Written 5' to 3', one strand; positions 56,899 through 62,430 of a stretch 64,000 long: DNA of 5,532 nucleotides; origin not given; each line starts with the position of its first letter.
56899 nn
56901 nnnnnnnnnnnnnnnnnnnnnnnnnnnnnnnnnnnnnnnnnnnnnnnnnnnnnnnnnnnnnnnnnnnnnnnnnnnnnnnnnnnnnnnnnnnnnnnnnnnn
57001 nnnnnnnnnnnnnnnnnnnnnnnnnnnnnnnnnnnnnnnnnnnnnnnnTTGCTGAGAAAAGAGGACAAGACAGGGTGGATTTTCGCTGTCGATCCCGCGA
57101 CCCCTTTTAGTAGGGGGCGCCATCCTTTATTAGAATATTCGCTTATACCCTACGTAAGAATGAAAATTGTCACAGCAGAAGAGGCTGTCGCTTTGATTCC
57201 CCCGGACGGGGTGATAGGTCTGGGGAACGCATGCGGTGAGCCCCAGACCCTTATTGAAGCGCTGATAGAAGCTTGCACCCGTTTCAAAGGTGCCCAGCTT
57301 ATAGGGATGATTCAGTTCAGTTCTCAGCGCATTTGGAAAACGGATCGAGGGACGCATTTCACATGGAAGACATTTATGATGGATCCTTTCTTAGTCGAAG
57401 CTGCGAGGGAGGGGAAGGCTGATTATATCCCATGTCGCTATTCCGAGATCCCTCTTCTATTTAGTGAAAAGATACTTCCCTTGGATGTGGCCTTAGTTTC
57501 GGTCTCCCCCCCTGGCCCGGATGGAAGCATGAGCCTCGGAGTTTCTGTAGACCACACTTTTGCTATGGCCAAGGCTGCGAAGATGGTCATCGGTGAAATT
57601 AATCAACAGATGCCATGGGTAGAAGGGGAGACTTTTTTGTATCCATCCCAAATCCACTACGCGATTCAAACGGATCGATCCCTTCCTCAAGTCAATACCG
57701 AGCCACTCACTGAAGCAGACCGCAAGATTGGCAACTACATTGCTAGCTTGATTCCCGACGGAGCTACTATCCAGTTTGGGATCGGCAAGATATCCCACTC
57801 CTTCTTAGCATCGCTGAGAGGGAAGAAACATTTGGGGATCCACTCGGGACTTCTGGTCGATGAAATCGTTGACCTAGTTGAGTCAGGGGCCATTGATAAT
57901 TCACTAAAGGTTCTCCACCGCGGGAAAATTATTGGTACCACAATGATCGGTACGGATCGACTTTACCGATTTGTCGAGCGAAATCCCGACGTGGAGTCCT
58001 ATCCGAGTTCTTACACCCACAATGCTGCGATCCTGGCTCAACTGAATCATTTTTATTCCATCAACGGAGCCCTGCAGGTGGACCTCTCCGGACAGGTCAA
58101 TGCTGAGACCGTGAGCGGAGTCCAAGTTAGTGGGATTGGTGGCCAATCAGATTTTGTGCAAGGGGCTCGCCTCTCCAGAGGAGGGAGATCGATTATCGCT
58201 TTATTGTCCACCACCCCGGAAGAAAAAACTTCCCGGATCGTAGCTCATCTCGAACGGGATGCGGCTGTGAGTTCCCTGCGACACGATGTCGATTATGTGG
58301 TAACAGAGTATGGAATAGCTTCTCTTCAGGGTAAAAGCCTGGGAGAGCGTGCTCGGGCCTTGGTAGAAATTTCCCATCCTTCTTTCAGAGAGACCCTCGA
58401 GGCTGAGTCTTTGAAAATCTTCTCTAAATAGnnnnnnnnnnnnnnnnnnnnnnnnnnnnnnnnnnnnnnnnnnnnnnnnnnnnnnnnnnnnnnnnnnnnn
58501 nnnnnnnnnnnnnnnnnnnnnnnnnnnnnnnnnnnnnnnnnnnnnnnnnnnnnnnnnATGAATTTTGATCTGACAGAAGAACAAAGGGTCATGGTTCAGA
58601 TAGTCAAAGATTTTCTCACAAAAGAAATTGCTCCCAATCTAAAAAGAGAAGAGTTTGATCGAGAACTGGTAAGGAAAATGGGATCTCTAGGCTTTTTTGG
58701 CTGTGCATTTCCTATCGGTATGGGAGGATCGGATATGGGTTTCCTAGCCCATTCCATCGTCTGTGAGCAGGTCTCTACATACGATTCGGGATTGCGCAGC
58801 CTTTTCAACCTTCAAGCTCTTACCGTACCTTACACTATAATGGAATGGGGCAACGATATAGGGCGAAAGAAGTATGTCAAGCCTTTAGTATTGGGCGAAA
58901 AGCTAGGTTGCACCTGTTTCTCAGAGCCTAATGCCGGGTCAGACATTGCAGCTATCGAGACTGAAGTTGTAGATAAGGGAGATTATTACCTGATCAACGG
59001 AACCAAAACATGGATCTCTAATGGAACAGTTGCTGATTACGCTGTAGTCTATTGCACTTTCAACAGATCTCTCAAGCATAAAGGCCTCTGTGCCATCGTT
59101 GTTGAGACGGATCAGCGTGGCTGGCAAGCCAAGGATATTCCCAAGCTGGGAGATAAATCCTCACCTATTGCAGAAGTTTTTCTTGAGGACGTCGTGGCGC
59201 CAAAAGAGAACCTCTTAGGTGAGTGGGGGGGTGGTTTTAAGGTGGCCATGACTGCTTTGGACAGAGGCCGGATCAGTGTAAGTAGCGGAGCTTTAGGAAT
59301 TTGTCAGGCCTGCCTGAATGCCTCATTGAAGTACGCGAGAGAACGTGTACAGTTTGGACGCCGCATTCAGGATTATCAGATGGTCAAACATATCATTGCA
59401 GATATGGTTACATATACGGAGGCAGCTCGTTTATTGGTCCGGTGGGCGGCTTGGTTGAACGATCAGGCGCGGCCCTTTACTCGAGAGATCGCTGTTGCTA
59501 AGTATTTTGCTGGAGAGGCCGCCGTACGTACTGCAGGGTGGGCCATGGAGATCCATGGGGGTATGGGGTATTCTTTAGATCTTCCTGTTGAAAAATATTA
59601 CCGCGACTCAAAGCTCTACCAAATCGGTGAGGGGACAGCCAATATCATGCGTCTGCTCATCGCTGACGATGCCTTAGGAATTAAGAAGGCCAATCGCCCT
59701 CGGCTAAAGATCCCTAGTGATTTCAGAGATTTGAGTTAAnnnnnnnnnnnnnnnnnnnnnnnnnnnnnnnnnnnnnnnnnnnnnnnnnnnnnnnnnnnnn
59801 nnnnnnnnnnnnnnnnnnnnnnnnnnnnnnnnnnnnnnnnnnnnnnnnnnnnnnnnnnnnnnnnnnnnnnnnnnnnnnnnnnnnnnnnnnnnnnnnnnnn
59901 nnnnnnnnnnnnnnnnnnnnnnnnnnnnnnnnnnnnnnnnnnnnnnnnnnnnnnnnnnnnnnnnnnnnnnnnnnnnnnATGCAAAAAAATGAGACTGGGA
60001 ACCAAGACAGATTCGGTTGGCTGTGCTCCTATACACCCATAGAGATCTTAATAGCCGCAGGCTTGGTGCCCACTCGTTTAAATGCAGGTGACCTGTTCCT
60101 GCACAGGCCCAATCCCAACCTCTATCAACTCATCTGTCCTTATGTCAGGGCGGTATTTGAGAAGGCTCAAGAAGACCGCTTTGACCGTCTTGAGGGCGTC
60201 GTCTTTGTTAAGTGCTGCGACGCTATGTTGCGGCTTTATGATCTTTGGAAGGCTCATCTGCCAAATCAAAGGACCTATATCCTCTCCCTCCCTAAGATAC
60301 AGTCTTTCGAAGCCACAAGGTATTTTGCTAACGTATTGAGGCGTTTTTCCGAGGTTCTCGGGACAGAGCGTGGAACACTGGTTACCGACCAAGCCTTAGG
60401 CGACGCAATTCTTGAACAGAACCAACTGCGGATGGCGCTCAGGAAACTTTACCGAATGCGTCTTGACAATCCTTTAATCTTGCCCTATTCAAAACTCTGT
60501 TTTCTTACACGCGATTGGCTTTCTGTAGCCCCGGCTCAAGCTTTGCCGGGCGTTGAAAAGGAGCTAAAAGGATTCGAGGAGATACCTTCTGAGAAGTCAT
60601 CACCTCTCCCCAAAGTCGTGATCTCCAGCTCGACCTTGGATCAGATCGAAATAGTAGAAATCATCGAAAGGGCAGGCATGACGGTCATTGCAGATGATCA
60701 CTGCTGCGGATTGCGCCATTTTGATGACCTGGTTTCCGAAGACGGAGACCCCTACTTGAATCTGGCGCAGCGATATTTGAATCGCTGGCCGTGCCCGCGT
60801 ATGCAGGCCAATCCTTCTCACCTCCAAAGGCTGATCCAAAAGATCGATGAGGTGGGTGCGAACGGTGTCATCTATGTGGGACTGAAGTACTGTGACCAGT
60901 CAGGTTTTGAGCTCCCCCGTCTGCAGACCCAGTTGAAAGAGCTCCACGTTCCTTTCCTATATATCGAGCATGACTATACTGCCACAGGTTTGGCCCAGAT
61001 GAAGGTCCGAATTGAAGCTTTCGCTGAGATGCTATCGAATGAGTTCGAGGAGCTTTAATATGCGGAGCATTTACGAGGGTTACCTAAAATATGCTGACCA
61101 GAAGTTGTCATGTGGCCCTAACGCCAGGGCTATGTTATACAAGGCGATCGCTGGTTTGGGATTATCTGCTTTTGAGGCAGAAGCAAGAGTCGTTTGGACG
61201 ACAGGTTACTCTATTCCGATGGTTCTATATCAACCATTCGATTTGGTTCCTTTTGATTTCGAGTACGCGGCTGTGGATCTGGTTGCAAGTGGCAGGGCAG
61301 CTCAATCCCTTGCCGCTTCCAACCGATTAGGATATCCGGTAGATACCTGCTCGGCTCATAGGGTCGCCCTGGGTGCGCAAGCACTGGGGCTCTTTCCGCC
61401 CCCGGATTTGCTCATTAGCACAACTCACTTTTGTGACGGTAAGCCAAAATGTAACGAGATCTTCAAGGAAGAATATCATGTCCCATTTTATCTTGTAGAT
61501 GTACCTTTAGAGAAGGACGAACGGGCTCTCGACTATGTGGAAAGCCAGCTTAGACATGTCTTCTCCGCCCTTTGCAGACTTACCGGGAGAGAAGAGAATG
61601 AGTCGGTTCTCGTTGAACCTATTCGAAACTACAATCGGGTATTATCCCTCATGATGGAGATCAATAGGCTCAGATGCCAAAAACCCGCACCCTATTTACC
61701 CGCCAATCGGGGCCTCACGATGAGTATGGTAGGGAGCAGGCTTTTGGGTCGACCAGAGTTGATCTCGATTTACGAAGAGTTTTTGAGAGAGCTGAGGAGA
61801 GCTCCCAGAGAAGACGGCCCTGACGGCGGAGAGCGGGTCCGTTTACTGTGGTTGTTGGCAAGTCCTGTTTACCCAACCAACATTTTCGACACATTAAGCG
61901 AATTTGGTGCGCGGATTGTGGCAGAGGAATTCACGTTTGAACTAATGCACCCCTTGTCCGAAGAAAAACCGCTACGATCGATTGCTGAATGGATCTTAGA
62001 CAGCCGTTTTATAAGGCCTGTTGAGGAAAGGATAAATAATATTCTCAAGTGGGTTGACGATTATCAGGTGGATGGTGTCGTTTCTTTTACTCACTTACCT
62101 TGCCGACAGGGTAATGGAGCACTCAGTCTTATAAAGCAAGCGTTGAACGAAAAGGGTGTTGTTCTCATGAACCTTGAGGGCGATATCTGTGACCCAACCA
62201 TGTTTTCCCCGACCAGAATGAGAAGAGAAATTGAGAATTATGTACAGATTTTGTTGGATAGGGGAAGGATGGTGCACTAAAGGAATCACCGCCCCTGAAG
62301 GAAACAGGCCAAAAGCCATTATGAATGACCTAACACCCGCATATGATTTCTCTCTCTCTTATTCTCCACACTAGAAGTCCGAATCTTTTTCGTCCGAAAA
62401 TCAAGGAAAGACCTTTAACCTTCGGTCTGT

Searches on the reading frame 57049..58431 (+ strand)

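Call 8: search_protein_families(library=pfam, proteins=[window:57049-58431:+])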
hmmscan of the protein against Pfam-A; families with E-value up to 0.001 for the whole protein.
window:57049-58431:+ (460 aa): 3 families
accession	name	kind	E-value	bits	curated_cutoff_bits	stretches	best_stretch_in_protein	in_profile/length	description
PF13336.12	AcetylCoA_hyd_C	-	9.9e-57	191.6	23.7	1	301-453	1-153/154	Acetyl-CoA hydrolase/transferase C-terminal domain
PF02550.21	AcetylCoA_hydro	-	5.8e-17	62.8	24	1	35-209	5-190/198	Acetyl-CoA hydrolase/transferase N-terminal domain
PF01144.29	CoA_trans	-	0.00089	19.1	23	0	42-75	3-39/217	Coenzyme A transferase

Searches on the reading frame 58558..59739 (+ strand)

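Call 8: search_protein_families(library=pfam, proteins=[window:58558-59739:+])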
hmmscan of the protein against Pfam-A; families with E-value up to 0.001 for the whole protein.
window:58558-59739:+ (393 aa): 4 families
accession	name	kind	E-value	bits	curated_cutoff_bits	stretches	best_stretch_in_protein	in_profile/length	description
PF00441.29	Acyl-CoA_dh_1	-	1.7e-48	165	22.4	1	224-371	1-148/150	Acyl-CoA dehydrogenase, C-terminal domain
PF02771.21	Acyl-CoA_dh_N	-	6.8e-22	78.4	22.9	1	6-114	1-113/113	Acyl-CoA dehydrogenase, N-terminal domain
PF02770.24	Acyl-CoA_dh_M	-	8.5e-21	74.4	33.3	1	118-212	1-97/97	Acyl-CoA dehydrogenase, middle domain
PF08028.16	Acyl-CoA_dh_2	-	4.6e-16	59.8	22.7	1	241-353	3-125/134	Acyl-CoA dehydrogenase, C-terminal domain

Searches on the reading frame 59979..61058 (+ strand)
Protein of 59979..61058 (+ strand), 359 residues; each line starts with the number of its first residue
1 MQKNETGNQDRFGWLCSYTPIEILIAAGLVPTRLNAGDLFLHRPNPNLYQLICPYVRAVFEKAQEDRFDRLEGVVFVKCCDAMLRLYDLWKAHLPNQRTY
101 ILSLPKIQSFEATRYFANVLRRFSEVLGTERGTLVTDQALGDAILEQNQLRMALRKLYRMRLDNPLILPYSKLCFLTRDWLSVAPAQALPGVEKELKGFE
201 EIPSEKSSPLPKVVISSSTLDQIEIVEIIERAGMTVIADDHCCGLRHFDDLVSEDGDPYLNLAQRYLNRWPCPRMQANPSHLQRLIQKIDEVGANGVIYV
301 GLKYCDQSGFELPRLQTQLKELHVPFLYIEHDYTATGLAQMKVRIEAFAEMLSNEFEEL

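Call 8: search_protein_families(library=pfam, proteins=[window:59979-61058:+])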
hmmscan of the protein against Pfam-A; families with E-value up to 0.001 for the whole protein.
window:59979-61058:+ (359 aa): 1 family
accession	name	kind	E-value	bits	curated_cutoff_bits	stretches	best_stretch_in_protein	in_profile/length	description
PF06050.19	HGD-D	-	1.5e-66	225.8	28.4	1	16-352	1-342/342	2-hydroxyglutaryl-CoA dehydratase, D-component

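Call 15: find_encoding_contigs(protein=window:59979-61058:+, flank=10000, max_places=10)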
Protein window:59979-61058:+ (359 aa): 1 contig read that carries it; 1 place shown.
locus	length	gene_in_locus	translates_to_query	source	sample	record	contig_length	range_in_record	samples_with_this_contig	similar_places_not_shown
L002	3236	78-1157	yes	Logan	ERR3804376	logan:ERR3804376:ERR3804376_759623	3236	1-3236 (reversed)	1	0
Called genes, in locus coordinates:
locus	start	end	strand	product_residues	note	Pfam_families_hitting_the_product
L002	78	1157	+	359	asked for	PF06050:HGD-D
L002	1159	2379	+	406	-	PF06050:HGD-D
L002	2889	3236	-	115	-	?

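Call 20: search_solved_structures(query=window:59979-61058:+, max_evalue=0.01)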
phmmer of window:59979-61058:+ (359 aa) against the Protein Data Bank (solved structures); distinct sequences matched with E-value up to 0.01: 5.
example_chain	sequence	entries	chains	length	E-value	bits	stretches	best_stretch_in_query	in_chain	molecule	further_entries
8s02_B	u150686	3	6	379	8.8e-41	143.4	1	6-355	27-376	BzdN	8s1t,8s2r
3o3m_B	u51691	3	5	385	2.7e-25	92.5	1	3-353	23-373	beta subunit 2-hydroxyacyl-CoA dehydratase | beta-subunit 2-hydroxyacyl-CoA dehydratase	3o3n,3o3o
7yyl_C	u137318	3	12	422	1.6e-24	89.9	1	11-352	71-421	Dehydratase family protein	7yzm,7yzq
6eno_A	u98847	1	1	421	2.5e-24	89.3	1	11-352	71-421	Dehydratase family protein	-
9g87_B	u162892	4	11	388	4.6e-16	62.2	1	13-352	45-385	3-methylbenzoyl-CoA reductase gamma subunit MbdN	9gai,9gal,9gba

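Call 51: search_protein_families(library=ncbifam, proteins=[window:59979-61058:+], max_evalue=0.00001)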
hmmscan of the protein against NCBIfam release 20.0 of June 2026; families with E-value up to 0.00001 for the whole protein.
window:59979-61058:+ (359 aa): 4 families
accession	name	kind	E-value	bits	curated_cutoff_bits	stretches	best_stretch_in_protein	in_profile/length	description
NF040772.1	double_cubane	equivalog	1.7e-52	178.7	350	1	7-352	18-372/372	double-cubane-cluster-containing anaerobic reductase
TIGR03190.1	benz_CoA_bzdN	equivalog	3.7e-38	131.3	453.8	1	6-355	25-374/377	benzoyl-CoA reductase, bzd-type, subunit N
NF052456.1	HyiscapDhHadC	equivalog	2.5e-32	112.2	700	1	9-352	28-372/372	(R)-2-hydroxyisocaproyl-CoA dehydratase subunit beta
TIGR02263.1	benz_CoA_red_C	equivalog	2.1e-30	105.9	421.15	1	12-335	33-363/380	benzoyl-CoA reductase subunit C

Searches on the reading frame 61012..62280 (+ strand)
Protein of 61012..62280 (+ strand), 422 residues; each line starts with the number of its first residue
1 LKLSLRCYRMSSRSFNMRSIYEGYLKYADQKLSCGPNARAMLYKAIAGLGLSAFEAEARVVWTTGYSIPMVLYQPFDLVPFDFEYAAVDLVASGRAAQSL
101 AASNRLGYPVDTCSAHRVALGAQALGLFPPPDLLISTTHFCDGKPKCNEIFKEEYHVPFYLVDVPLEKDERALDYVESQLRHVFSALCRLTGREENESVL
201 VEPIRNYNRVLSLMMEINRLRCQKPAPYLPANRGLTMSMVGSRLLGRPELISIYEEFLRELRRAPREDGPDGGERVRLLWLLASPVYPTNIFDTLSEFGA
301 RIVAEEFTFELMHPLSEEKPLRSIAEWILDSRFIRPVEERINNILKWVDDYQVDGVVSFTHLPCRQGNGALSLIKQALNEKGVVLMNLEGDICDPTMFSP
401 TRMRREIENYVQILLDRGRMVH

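Call 8: search_protein_families(library=pfam, proteins=[window:61012-62280:+])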
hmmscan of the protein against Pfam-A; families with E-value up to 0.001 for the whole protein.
window:61012-62280:+ (422 aa): 1 family
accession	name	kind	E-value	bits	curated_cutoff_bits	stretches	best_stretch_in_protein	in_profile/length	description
PF06050.19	HGD-D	-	2.2e-58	198.9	28.4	1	68-414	4-342/342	2-hydroxyglutaryl-CoA dehydratase, D-component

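Call 21: search_solved_structures(query=window:61060-62280:+, max_evalue=0.01)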
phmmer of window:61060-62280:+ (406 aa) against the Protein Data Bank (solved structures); distinct sequences matched with E-value up to 0.01: 5.
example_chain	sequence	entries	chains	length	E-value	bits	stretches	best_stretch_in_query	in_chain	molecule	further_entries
8s02_A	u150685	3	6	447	3.6e-13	52.7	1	80-304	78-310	BzdO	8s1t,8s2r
7yyl_C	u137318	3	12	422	1.9e-11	47.1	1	90-380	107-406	Dehydratase family protein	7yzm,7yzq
6eno_A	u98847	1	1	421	2e-11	47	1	90-380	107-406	Dehydratase family protein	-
3o3m_A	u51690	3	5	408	2.3e-09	40.2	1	22-403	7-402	alpha subunit 2-hydroxyisocaproyl-CoA dehydratase | alpha-subunit 2-hydroxyisocaproyl-CoA dehydratase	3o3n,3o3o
9g87_A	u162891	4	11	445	9e-07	31.6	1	90-402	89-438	3-methylbenzoyl-CoA reductase beta subunit MbdO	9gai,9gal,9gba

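Call 51: search_protein_families(library=ncbifam, proteins=[window:61060-62280:+], max_evalue=0.00001)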
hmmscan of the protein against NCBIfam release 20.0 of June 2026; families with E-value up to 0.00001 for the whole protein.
window:61060-62280:+ (406 aa): 4 families
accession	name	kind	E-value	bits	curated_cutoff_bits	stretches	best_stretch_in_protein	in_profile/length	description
NF040772.1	double_cubane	equivalog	6.8e-21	74.7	350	1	93-375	61-352/372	double-cubane-cluster-containing anaerobic reductase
TIGR03191.1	benz_CoA_bzdO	equivalog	1.9e-13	50.5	448.6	1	79-296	70-296/430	benzoyl-CoA reductase, bzd-type, subunit O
NF052455.1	HyiscapDhHadB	equivalog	2.8e-09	36.2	750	1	39-398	24-394/398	(R)-2-hydroxyisocaproyl-CoA dehydratase subunit alpha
TIGR02260.1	benz_CoA_red_B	equivalog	4.2e-08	32.3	486.55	1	112-397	107-412/413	benzoyl-CoA reductase subunit B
